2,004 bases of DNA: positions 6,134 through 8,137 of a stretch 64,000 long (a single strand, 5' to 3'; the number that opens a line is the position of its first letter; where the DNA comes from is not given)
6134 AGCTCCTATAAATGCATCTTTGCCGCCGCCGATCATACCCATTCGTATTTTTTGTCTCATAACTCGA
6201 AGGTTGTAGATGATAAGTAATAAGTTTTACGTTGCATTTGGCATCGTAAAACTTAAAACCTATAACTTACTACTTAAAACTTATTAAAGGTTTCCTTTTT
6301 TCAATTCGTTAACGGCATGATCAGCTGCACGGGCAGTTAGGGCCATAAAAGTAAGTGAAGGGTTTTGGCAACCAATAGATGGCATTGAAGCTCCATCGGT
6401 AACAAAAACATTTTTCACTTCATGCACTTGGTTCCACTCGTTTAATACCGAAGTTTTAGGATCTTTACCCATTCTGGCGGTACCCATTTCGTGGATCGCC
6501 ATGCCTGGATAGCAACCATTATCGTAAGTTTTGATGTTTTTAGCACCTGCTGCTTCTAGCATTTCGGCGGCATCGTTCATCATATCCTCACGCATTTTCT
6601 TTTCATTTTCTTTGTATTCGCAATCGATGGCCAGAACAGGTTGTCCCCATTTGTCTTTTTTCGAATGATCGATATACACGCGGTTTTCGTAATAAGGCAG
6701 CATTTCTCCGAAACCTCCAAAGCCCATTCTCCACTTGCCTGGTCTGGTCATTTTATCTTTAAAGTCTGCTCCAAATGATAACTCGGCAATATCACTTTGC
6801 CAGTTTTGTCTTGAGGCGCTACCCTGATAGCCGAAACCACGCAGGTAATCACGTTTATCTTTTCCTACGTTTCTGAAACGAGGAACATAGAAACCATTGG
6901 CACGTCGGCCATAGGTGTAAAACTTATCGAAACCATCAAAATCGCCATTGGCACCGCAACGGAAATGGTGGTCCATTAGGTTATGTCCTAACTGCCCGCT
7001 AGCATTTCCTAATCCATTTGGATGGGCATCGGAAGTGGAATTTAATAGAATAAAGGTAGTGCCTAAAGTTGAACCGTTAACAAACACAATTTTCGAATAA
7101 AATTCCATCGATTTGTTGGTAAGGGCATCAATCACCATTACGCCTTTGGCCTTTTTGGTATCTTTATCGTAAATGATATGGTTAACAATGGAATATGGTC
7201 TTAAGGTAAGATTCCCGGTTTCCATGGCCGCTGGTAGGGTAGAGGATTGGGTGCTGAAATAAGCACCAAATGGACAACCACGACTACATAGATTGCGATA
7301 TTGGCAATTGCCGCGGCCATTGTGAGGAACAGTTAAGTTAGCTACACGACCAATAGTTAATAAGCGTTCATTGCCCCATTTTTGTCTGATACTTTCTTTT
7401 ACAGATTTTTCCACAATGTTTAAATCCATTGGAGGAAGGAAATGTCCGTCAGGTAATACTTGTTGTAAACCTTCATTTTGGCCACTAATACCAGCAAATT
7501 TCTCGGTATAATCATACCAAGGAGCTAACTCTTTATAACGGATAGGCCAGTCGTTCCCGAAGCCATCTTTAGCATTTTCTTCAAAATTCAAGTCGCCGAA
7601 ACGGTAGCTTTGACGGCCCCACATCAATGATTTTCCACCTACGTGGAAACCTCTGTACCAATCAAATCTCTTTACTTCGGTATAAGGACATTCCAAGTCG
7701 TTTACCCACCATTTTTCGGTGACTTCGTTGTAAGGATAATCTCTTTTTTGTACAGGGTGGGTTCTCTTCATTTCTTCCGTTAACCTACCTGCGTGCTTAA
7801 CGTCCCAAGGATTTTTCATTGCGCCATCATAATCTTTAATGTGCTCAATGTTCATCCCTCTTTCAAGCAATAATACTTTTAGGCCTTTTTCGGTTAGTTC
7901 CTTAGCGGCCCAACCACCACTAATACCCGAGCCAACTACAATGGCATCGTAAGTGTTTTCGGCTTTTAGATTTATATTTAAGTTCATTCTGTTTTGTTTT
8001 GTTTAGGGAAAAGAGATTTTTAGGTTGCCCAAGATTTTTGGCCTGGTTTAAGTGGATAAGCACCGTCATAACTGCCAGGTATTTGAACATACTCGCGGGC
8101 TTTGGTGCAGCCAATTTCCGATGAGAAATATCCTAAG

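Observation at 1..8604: Eight-gene sugar-redox cluster wired to a cytochrome c: candidate oxidative (3-keto) glycoside-processing system with no assigned pathway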

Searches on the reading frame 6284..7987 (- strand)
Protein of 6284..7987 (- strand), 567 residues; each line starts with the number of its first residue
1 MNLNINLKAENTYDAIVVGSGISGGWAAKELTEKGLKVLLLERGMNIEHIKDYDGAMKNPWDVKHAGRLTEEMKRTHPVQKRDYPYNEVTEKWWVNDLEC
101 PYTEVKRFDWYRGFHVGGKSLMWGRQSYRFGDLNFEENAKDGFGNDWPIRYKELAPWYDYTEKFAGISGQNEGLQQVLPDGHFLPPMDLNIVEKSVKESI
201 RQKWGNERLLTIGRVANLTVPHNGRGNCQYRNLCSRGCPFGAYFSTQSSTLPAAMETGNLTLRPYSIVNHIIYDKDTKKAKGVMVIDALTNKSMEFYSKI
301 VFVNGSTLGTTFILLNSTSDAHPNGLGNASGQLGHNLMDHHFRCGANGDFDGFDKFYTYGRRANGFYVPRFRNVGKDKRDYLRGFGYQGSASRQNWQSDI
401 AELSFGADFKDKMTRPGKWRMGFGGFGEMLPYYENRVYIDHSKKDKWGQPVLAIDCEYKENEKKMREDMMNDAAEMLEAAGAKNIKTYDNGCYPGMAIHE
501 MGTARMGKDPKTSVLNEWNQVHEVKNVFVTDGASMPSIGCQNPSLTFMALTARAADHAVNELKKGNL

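Call 4: search_protein_families(library=pfam, proteins=[window:6284-7987:-], max_evalue=0.01)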
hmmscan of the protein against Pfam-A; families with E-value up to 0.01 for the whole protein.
window:6284-7987:- (567 aa): 8 families
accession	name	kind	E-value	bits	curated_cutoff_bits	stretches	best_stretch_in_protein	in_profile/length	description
PF05199.19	GMC_oxred_C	-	2e-24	87.2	24.6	1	431-550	1-138/139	GMC oxidoreductase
PF00732.25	GMC_oxred_N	-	7.6e-15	55.7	23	1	104-340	15-216/218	GMC oxidoreductase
PF01266.30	DAO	-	2.9e-05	24.2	27.9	1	14-44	1-31/353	FAD dependent oxidoreductase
PF13450.12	NAD_binding_8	-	7e-05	23.5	21.9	1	17-44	1-28/68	NAD(P)-binding Rossmann-like domain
PF00890.30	FAD_binding_2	-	0.0012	18.6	20.4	1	14-45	1-32/414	FAD binding domain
PF03486.20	HI0933_like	-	0.0035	17.2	50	0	14-46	2-34/244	HI0933-like protein Rossmann domain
PF07992.20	Pyr_redox_2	-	0.0067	16.3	26.1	0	13-45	1-33/291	Pyridine nucleotide-disulphide oxidoreductase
PF01946.23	Thi4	-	0.0077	15.9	26.2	0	13-45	18-51/235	Thi4 family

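Call 5: search_protein_families(library=ncbifam, proteins=[window:6284-7987:-], max_evalue=0.001)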
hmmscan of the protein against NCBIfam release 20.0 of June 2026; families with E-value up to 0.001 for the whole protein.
window:6284-7987:- (567 aa): 16 families
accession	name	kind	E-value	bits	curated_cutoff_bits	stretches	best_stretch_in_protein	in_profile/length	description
TIGR02462.1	pyranose_ox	equivalog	2e-18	66.6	544.9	1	426-562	411-547/548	pyranose oxidase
NF058674.1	CholsOxChoxAB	equivalog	1e-14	53.9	850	2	496-557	470-531/535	cholesterol oxidase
NF002550.0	PRK02106.1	subfamily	6e-13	48.2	605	1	497-559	471-534/563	choline dehydrogenase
TIGR03970.1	mycofact_MftG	equivalog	5.8e-09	35.4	387.45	1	494-556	421-484/487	mycofactocin dehydrogenase MftG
TIGR01810.1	betA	equivalog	3e-07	29.5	732.1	0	497-558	464-526/532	choline dehydrogenase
TIGR02032.1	GG-red-SF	subfamily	5.8e-07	29.5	158.8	1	13-48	1-36/297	geranylgeranyl reductase family protein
NF053717.1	VnlPnlRedVprA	equivalog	1.7e-06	27.2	600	1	9-53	3-47/481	vinyl phenol reductase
TIGR04542.1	GMC_mycofac_2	equivalog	9.2e-06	24.9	400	0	495-556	367-423/425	mycofactocin system GMC family oxidoreductase MftG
TIGR02023.1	BchP-ChlP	subfamily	8.3e-05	21.7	343.3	1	13-56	1-42/388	geranylgeranyl diphosphate reductase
TIGR00292.1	TIGR00292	equivalog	0.0002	20.7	148.3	1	13-46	22-55/254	sulfide-dependent adenosine diphosphate thiazole synthase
TIGR02730.1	carot_isom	equivalog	0.0002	20.3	586.9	1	13-43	1-31/493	carotenoid isomerase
NF041080.1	DGGGPL_reductase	equivalog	0.00023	20.1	580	0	12-43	1-32/447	digeranylgeranylglycerophospholipid reductase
NF038210.1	GMC_mycofac_3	equivalog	0.00043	19.2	300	0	16-46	2-32/418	mycofactocin system GMC family oxidoreductase MftG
NF007450.0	PRK10015.1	subfamily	0.00053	18.8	466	1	10-46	3-39/429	FAD-dependent oxidoreductase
NF007542.0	PRK10157.1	subfamily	0.00058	18.7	610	1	9-46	2-39/428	FAD-dependent oxidoreductase FixC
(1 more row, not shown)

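Call 14: search_solved_structures(query=window:6284-7987:-, max_evalue=0.001)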
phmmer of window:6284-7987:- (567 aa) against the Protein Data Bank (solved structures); distinct sequences matched with E-value up to 0.001: 37.
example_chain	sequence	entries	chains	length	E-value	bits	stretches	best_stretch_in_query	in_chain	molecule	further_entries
8k6k_A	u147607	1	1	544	1.1e-36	130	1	13-565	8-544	Fructose dehydrogenase (N1146A) large subunit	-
8xcm_A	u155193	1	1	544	1.9e-36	129.2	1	13-565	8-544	Fructose dehydrogenase large subunit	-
7w2j_A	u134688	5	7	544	2.6e-36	128.8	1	13-565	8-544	Fructose dehydrogenase large subunit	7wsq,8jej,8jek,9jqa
8k6j_A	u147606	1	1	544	2.6e-36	128.8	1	13-565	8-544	Fructose dehydrogenase (H1147A) large subunit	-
8xcn_A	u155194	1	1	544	3e-35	125.3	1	13-565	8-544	Fructose dehydrogenase large subunit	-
6a2u_B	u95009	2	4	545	2.6e-33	118.9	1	13-561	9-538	Glucose dehydrogenase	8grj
8hdd_A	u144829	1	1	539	3.4e-33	118.5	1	13-558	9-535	Glucose dehydrogenase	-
3bly_A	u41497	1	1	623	6.7e-10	41.6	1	423-557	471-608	Pyranose oxidase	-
2f6c_A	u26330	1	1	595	1.5e-09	40.5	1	423-557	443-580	Pyranose 2-oxidase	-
2f5v_A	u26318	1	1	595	1.5e-09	40.5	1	423-557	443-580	Pyranose 2-oxidase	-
3k4j_A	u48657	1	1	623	1.6e-09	40.4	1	423-557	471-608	Pyranose 2-oxidase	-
4moe_A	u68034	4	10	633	1.6e-09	40.4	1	423-557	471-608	Pyranose 2-oxidase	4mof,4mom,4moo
4moi_A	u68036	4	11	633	1.6e-09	40.4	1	423-557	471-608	Pyranose 2-oxidase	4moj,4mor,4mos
3k4c_A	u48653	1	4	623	1.6e-09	40.4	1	423-557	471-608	Pyranose 2-oxidase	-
3fdy_A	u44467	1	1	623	1.6e-09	40.3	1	423-557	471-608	Pyranose oxidase (Pyranose 2-oxidase)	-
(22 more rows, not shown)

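Call 38: search_solved_structures(query=window:6284-7987:-, max_evalue=1e-30, show_alignments=1)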
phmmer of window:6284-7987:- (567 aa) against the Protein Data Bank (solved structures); distinct sequences matched with E-value up to 1e-30: 7.
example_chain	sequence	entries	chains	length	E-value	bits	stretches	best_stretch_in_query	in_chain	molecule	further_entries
8k6k_A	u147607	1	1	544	1.1e-36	130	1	13-565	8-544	Fructose dehydrogenase (N1146A) large subunit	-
8xcm_A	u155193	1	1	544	1.9e-36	129.2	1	13-565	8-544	Fructose dehydrogenase large subunit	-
7w2j_A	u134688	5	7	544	2.6e-36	128.8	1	13-565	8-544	Fructose dehydrogenase large subunit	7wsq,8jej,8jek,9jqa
8k6j_A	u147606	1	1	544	2.6e-36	128.8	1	13-565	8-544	Fructose dehydrogenase (H1147A) large subunit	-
8xcn_A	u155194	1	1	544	3e-35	125.3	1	13-565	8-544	Fructose dehydrogenase large subunit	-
6a2u_B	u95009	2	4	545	2.6e-33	118.9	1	13-561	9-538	Glucose dehydrogenase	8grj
8hdd_A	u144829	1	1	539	3.4e-33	118.5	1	13-558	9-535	Glucose dehydrogenase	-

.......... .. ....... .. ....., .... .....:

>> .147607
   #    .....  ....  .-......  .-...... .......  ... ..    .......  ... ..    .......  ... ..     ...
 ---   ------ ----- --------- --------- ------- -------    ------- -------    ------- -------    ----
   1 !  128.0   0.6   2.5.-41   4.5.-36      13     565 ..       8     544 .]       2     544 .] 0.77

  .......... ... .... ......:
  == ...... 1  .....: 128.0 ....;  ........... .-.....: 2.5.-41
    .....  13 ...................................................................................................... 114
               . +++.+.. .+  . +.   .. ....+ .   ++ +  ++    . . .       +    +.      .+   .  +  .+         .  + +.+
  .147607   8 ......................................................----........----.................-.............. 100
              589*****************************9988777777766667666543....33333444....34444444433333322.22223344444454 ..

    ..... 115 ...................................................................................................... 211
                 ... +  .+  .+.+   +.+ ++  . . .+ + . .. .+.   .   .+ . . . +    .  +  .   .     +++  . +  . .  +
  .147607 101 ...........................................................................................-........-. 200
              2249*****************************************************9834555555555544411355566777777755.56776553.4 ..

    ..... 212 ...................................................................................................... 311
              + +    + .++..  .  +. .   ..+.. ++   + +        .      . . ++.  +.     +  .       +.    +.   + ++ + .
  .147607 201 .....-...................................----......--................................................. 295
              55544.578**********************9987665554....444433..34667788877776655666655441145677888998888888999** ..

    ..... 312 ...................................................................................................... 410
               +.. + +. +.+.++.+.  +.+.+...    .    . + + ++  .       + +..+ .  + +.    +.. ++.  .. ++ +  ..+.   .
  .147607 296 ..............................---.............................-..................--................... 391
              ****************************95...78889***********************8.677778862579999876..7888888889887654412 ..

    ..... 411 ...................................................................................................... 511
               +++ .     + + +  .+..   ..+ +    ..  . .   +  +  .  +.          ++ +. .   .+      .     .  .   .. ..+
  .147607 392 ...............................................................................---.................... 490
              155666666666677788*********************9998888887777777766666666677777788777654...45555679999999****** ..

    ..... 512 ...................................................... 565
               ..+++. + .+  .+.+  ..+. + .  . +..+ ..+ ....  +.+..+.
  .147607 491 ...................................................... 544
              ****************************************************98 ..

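Call 70: search_dna_similar(query=window:6284-7987:-, collection=plasmids, mode=protein, max_rows=25, max_evalue=1e-40)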
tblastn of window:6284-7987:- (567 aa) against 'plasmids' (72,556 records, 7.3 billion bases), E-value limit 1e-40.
Records with a match: 207; places in all: 212; records where one place covers at least 80% of the query: 198.
Best place of each record, by identity: 60-80% 5; <60% 202.
By first word of the organism name: Rhizobium 105; Azospirillum 11; Novosphingobium 10; Shinella 9; Pseudoalteromonas 5; Sinorhizobium 5; Ketogulonicigenium 4; Paracoccus 4; Sphingobium 4; Neorhizobium 4; and 34 more.
By predicted mobility (MOB-suite, as given by PLSDB): non-mobilizable 149; conjugative 45; mobilizable 13.
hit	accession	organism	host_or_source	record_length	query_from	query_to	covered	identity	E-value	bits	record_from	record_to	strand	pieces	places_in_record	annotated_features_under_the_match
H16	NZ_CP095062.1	Hymenobacter volaticus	single cell,air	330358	10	567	98%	63.8%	0e+0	748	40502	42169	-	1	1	GMC family oxidoreductase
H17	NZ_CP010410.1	Xanthomonas sacchari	cell culture,rice seeds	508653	9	567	99%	62.4%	0e+0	739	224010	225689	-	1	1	GMC family oxidoreductase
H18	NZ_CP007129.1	Gemmatirosa kalamazoonensis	-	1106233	13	567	98%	62.7%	0e+0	735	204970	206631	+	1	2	record has no annotation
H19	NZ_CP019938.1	Ketogulonicigenium robustum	cell culture,soil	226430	9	567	99%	61.6%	0e+0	714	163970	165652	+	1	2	GMC family oxidoreductase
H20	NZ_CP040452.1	Halomonas sp. PA16-9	-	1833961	10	567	98%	61.1%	0e+0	737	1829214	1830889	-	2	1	none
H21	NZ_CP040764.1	Paracoccus liaowanqingii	Tibetan antelope,cell culture,feces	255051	9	567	99%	60.0%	0e+0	695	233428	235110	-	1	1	GMC family oxidoreductase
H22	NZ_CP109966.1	Catenovulum adriaticum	algae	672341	5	567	99%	58.8%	0e+0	670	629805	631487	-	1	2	GMC family oxidoreductase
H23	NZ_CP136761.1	Palleronia sp. LCG004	cell culture,Intertidal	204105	13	567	98%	59.6%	0e+0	714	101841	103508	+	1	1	GMC family oxidoreductase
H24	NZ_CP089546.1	Spirosoma oryzicola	Single cell,Surface layer of rice grains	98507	1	567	100%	57.3%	0e+0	676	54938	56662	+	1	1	GMC family oxidoreductase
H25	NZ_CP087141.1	Spirosoma sp. KNUC1025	Brassica napus,single cell,rhizosphere ...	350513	1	567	100%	54.1%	1e-176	647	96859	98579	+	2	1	none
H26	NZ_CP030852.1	Runella rosea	Whole organism,fresh water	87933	1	567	100%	52.9%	0e+0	604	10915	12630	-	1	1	GMC family oxidoreductase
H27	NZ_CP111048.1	Chondrinema litorale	Seaweed,red alga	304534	1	567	100%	51.0%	0e+0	588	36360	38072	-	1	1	GMC family oxidoreductase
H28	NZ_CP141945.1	Novosphingobium sp. RL4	Rheum palmatum L.,Single ...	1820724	8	567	99%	50.5%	2e-175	557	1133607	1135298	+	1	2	none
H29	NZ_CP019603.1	Croceicoccus marinus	-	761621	5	565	99%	50.2%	1e-172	549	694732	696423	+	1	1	GMC family oxidoreductase | gluconate 2-dehydrogenase subunit 3 family protein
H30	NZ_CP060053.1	Croceicoccus marinus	prokaryote,marine sediment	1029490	5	565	99%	50.2%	1e-172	549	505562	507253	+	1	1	none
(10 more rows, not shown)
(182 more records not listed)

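Call 71: get_annotated_region(hit=H19, flank=8000)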
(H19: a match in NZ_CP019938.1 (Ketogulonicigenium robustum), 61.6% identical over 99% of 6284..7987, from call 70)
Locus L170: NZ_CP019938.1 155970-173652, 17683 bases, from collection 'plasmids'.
description: Ketogulonicigenium robustum strain SPU_B003 plasmid unnamed1, complete sequence
organism: Ketogulonicigenium robustum (NCBI taxid 92947)
taxonomy: Bacteria; Pseudomonadota; Alphaproteobacteria; Rhodobacterales; Roseobacteraceae; Ketogulonicigenium; Ketogulonicigenium robustum
host: -; source: cell culture,soil; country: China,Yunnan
typing (MOB-suite, as given by PLSDB): non-mobilizable
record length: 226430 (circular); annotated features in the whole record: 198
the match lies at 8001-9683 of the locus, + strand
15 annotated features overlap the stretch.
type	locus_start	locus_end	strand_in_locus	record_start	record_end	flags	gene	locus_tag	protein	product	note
CDS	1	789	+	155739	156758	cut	-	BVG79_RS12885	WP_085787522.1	substrate-binding domain-containing protein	-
CDS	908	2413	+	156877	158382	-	-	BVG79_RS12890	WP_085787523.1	sugar ABC transporter ATP-binding protein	-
CDS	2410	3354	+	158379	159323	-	-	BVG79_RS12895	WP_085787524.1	ABC transporter permease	-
CDS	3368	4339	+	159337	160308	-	-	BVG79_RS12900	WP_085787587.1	ABC transporter permease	-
CDS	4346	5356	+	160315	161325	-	-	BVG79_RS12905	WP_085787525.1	LacI family DNA-binding transcriptional regulator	GO:0006351 - DNA-templated transcription [Evidence IEA]; GO:0045892 - negative regulation of DNA-templated ...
CDS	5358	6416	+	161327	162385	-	-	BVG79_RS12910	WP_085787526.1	sugar phosphate isomerase/epimerase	-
CDS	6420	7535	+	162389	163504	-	-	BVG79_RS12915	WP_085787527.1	Gfo/Idh/MocA family oxidoreductase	-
CDS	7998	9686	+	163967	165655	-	-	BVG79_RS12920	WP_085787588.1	GMC family oxidoreductase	-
CDS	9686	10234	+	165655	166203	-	-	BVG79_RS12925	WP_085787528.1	gluconate 2-dehydrogenase subunit 3 family protein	-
CDS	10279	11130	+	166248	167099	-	-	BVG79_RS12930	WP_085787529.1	sugar phosphate isomerase/epimerase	-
CDS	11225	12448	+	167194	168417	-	-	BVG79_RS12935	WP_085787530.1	putative DNA modification/repair radical SAM protein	-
CDS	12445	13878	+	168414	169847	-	-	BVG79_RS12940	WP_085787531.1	UdgX family uracil-DNA binding protein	-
CDS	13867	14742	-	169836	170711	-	-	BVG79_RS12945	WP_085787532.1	ABC transporter substrate-binding protein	-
CDS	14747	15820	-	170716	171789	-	-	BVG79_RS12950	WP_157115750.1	siderophore-interacting protein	-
CDS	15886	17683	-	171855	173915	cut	-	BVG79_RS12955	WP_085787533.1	TonB-dependent hemoglobin/transferrin/lactoferrin family receptor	GO:0006810 - transport [Evidence IEA]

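Call 72: get_annotated_region(hit=H17, flank=8000)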
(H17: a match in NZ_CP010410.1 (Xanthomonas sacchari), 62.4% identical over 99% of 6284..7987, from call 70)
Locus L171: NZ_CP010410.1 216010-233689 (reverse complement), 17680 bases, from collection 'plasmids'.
description: Xanthomonas sacchari strain R1 plasmid unnamed, complete sequence
organism: Xanthomonas sacchari (NCBI taxid 56458)
taxonomy: Bacteria; Pseudomonadota; Gammaproteobacteria; Lysobacterales; Lysobacteraceae; Xanthomonas; Xanthomonas sacchari
host: -; source: cell culture,rice seeds; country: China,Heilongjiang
typing (MOB-suite, as given by PLSDB): non-mobilizable
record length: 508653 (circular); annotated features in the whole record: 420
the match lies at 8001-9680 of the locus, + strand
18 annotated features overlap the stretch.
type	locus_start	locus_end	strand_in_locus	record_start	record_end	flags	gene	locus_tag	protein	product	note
CDS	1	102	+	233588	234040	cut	-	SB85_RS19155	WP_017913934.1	hypothetical protein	-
CDS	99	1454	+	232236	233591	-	murL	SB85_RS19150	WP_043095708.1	UDP-N-acetyl-alpha-D-muramoyl-L-alanyl-L- glutamate epimerase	GO:0009252 - peptidoglycan biosynthetic process [Evidence IEA]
CDS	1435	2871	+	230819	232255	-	murD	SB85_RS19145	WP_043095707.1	UDP-N-acetylmuramoyl-L-alanine--D-glutamate ligase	GO:0009252 - peptidoglycan biosynthetic process [Evidence IEA]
CDS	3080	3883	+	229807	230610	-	-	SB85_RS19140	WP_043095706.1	dienelactone hydrolase family protein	-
CDS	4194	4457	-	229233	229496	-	-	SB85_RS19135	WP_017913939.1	helix-hairpin-helix domain-containing protein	-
CDS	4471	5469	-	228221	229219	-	-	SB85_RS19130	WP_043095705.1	polyprenyl synthetase family protein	GO:0008299 - isoprenoid biosynthetic process [Evidence IEA]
CDS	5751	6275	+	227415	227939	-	-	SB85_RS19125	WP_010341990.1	single-stranded DNA-binding protein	-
CDS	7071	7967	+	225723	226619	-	-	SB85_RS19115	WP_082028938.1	TIM barrel protein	-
CDS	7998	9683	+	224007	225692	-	-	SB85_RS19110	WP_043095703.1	GMC family oxidoreductase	-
CDS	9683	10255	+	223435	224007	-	-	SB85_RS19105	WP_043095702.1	gluconate 2-dehydrogenase subunit 3 family protein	-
CDS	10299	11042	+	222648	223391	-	-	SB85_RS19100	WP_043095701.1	DUF1080 domain-containing protein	-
CDS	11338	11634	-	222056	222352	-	-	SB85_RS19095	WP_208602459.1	cytochrome c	-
CDS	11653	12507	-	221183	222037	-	-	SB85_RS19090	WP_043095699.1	sugar phosphate isomerase/epimerase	-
CDS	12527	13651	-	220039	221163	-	-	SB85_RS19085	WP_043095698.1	Gfo/Idh/MocA family oxidoreductase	-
CDS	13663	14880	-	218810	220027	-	-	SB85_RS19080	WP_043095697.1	nucleoside permease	GO:0015858 - nucleoside transport [Evidence IEA]; GO:0055085 - transmembrane transport [Evidence IEA]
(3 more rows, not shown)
